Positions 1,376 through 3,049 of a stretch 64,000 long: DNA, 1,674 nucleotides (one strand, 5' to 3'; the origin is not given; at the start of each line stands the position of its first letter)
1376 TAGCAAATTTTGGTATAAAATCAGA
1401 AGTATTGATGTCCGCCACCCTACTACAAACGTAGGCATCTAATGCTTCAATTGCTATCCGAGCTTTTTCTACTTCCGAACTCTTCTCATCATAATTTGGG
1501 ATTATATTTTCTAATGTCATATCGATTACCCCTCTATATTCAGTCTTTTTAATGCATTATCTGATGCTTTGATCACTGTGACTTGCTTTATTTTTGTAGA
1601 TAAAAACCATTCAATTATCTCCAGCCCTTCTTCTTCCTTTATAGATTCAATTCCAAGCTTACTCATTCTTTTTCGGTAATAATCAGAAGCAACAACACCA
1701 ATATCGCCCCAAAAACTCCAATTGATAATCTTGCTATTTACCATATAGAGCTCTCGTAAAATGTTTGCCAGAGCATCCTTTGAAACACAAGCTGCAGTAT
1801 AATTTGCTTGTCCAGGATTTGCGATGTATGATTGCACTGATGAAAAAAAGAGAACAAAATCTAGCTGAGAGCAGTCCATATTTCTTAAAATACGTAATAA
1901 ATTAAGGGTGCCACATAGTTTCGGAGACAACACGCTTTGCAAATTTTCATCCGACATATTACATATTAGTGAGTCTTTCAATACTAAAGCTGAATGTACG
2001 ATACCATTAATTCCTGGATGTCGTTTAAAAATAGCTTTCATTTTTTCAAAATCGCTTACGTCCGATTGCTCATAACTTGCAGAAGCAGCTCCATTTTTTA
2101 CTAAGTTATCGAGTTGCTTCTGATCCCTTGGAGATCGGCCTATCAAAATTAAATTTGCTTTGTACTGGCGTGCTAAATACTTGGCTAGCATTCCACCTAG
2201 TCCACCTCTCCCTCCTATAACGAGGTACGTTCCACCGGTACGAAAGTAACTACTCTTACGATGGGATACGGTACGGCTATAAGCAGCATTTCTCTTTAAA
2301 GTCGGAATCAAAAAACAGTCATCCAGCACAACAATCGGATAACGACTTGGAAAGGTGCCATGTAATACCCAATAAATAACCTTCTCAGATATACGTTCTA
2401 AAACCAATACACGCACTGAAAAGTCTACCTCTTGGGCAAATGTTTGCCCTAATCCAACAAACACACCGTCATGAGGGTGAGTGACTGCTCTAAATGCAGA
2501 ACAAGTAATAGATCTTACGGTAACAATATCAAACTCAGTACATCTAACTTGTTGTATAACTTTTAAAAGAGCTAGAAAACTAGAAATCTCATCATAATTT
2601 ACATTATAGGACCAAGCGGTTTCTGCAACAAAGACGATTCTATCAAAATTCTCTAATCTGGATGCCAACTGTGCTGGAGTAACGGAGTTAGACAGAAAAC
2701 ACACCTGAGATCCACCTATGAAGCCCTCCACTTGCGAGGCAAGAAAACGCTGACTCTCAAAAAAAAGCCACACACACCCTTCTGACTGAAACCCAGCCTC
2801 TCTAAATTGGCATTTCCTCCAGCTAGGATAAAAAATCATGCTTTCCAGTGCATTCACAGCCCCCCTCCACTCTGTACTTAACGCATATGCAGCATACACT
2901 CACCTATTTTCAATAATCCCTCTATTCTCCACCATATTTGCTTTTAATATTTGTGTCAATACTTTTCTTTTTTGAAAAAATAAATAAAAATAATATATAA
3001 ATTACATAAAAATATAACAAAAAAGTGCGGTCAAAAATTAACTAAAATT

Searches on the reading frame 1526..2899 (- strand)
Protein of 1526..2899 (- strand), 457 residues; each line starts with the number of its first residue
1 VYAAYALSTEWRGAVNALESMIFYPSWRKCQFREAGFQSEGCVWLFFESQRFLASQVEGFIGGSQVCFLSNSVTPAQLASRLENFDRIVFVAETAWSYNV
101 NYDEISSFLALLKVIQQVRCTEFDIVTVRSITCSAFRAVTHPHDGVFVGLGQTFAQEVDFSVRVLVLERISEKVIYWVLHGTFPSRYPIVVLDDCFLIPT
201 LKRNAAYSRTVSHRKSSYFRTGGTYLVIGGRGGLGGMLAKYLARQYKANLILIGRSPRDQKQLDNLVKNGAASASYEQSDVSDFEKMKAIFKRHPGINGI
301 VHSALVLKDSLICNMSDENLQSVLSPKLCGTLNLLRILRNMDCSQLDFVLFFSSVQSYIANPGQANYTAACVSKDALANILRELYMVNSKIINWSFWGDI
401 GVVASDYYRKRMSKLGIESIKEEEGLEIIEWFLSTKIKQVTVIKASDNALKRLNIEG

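Call 50: search_protein_families(library=phrogs, proteins=[window:1526-2899:-], max_evalue=0.00001)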
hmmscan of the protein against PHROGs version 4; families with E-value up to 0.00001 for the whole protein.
window:1526-2899:- (457 aa): 1 family
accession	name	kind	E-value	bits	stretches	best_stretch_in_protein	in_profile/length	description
phrog_3142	-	moron, auxiliary metabolic gene and host takeover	2.9e-08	33.5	1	217-370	282-436/596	FabG-like 3-oxoacyl-(acyl-carrier-protein) reductase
